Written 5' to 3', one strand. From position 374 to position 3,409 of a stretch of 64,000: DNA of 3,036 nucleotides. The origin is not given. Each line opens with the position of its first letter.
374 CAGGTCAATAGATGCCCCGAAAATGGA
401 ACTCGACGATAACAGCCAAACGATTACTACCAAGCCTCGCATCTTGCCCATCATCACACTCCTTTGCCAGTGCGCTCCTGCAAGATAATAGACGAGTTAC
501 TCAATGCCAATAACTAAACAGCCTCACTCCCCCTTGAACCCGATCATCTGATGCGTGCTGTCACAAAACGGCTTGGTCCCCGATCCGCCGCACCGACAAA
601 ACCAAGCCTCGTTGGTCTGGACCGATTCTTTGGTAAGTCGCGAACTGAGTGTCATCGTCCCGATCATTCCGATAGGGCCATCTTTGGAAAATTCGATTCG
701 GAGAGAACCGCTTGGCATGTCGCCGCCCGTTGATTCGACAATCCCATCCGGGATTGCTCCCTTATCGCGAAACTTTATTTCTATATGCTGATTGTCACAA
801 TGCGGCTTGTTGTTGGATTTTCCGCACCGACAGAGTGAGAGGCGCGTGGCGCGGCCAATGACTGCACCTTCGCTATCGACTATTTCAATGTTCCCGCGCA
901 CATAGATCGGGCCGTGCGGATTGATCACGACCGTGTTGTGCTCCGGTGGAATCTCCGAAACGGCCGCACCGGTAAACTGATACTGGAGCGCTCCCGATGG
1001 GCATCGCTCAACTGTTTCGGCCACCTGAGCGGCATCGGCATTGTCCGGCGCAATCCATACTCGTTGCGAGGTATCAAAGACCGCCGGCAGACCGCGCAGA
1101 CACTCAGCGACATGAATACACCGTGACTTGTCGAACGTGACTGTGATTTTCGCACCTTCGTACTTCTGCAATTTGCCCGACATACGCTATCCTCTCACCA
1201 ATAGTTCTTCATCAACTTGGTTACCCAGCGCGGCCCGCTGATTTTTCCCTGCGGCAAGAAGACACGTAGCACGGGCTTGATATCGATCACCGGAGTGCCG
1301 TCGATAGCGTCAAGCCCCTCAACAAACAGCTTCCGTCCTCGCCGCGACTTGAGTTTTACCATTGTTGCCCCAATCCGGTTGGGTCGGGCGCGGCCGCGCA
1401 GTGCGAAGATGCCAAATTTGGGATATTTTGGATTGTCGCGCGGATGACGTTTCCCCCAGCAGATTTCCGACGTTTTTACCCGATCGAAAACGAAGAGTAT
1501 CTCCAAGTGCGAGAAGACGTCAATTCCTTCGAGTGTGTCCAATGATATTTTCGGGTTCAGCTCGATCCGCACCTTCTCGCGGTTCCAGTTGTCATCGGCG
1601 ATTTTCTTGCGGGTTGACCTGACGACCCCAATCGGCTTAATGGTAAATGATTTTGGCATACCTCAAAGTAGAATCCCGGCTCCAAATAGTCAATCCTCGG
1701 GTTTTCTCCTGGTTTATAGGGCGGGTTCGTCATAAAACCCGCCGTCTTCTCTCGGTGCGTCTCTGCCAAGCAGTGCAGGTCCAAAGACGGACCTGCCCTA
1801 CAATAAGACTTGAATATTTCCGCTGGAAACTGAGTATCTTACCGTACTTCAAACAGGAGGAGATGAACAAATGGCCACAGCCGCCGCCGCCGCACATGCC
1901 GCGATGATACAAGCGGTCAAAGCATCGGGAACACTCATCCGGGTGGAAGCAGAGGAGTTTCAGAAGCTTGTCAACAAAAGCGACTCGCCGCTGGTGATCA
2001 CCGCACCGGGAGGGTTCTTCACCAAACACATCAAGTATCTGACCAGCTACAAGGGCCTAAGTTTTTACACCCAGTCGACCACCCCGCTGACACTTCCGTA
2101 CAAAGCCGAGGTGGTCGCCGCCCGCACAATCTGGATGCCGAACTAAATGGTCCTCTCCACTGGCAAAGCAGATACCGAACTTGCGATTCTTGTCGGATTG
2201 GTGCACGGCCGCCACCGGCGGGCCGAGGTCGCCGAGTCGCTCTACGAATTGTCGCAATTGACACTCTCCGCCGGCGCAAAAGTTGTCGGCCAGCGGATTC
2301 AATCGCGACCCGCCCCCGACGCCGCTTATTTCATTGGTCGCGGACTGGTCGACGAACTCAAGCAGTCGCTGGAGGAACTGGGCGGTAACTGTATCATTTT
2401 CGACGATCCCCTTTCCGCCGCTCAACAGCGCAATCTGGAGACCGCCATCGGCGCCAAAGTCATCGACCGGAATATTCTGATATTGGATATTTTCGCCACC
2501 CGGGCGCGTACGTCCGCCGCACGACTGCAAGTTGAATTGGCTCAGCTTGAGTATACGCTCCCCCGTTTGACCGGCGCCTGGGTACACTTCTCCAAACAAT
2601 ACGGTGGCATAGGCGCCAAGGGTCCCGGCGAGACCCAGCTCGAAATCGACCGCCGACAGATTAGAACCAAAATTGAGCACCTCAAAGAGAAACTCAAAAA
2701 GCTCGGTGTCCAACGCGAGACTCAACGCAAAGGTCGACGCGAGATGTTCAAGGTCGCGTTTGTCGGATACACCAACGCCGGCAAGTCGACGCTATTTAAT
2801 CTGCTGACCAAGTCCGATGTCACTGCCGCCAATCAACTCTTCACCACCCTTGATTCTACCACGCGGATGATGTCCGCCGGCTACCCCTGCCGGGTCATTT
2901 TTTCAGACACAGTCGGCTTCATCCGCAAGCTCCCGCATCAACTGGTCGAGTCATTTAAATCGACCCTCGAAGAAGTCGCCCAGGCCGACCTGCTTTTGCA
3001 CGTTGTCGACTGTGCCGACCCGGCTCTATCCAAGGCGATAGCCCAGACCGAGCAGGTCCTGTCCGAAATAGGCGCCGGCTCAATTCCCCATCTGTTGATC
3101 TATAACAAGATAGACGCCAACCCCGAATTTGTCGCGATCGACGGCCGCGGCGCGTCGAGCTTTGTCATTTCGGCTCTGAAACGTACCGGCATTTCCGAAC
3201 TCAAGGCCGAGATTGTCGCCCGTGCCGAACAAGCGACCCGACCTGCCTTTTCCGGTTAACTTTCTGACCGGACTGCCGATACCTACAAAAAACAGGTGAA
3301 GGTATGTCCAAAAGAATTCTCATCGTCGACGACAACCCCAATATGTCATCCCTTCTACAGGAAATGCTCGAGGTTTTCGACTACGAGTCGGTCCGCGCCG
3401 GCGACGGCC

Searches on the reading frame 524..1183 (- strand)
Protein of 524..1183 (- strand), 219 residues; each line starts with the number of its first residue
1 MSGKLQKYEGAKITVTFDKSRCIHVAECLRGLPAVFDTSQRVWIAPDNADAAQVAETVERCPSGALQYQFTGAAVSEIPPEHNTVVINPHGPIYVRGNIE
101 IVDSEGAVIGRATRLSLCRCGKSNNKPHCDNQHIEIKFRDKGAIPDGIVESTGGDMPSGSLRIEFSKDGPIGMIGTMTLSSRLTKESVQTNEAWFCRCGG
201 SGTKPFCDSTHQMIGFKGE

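Call 45: find_encoding_contigs(protein=window:524-1183:-, flank=10000, max_places=3)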
Protein window:524-1183:- (219 aa): 8 contigs read that carry it; 3 places shown.
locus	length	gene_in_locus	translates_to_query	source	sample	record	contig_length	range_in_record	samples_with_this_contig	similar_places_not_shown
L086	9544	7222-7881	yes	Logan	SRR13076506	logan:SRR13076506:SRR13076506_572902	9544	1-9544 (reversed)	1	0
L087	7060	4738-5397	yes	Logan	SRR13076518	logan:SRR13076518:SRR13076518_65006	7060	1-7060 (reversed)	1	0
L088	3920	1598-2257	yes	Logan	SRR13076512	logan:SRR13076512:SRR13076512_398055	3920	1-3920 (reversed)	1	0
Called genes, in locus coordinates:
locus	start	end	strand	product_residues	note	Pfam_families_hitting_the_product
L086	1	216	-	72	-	?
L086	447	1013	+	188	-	PF01135:PCMT (weak), PF01209:Ubie_methyltran, PF05175:MTS, PF13489:Methyltransf_23, PF13847:Methyltransf_31, PF08241:Methyltransf_11, PF08242:Methyltransf_12, PF13649:Methyltransf_25, +2 more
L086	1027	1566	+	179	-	PF12822:ECF_trnsprt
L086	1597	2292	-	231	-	PF00027:cNMP_binding, PF13545:HTH_Crp_2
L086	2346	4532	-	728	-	-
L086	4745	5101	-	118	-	PF00072:Response_reg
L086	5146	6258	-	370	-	PF13167:GTP-bdg_N, PF16360:GTP-bdg_M, PF01926:MMR_HSR1, PF02421:FeoB_N (weak)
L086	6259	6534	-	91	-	-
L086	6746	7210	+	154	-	PF01980:TrmO_N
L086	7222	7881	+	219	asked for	PF06902:Fer4_19, PF09360:zf-CDGSH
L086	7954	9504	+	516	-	PF13517:FG-GAP_3 (faint), PF18962:Por_Secre_tail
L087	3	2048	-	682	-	?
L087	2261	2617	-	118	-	PF00072:Response_reg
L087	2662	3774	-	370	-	PF13167:GTP-bdg_N, PF16360:GTP-bdg_M, PF01926:MMR_HSR1, PF02421:FeoB_N (weak)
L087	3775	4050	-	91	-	-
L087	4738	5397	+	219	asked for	PF06902:Fer4_19, PF09360:zf-CDGSH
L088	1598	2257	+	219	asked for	PF06902:Fer4_19, PF09360:zf-CDGSH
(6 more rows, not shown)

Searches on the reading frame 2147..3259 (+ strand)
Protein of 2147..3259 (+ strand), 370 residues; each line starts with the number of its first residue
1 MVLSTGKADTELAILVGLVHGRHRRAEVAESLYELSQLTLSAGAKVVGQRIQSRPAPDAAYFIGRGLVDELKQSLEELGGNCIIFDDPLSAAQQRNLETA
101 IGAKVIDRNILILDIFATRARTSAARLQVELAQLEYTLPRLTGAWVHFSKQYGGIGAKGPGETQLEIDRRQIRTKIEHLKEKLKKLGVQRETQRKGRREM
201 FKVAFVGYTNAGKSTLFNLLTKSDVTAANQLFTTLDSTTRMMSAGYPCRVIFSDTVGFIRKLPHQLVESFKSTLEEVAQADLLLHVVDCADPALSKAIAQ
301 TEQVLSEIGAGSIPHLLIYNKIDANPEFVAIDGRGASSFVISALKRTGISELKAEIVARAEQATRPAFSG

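Call 25: search_protein_families(library=pfam, proteins=[window:2147-3259:+], max_evalue=0.001)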
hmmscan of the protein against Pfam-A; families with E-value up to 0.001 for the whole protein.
window:2147-3259:+ (370 aa): 6 families
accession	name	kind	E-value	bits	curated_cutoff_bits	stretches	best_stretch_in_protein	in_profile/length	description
PF16360.10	GTP-bdg_M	-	4.2e-30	104.5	29.5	1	119-197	1-79/79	GTP-binding GTPase Middle Region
PF13167.11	GTP-bdg_N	-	2.7e-28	98.8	25.4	1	30-117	2-89/89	GTP-binding GTPase N-terminal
PF01926.29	MMR_HSR1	-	2.6e-21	76.3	21.9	1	202-321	1-113/113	50S ribosome-binding GTPase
PF02421.24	FeoB_N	-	2.4e-06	27.6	27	1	202-324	2-117/156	Ferrous iron transport protein B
PF00009.33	GTP_EFTU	-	0.00013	22.1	26.5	0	274-325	87-134/188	Elongation factor Tu GTP binding domain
PF00025.27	Arf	-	0.00082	19.3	22.3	0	196-227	10-41/174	ADP-ribosylation factor family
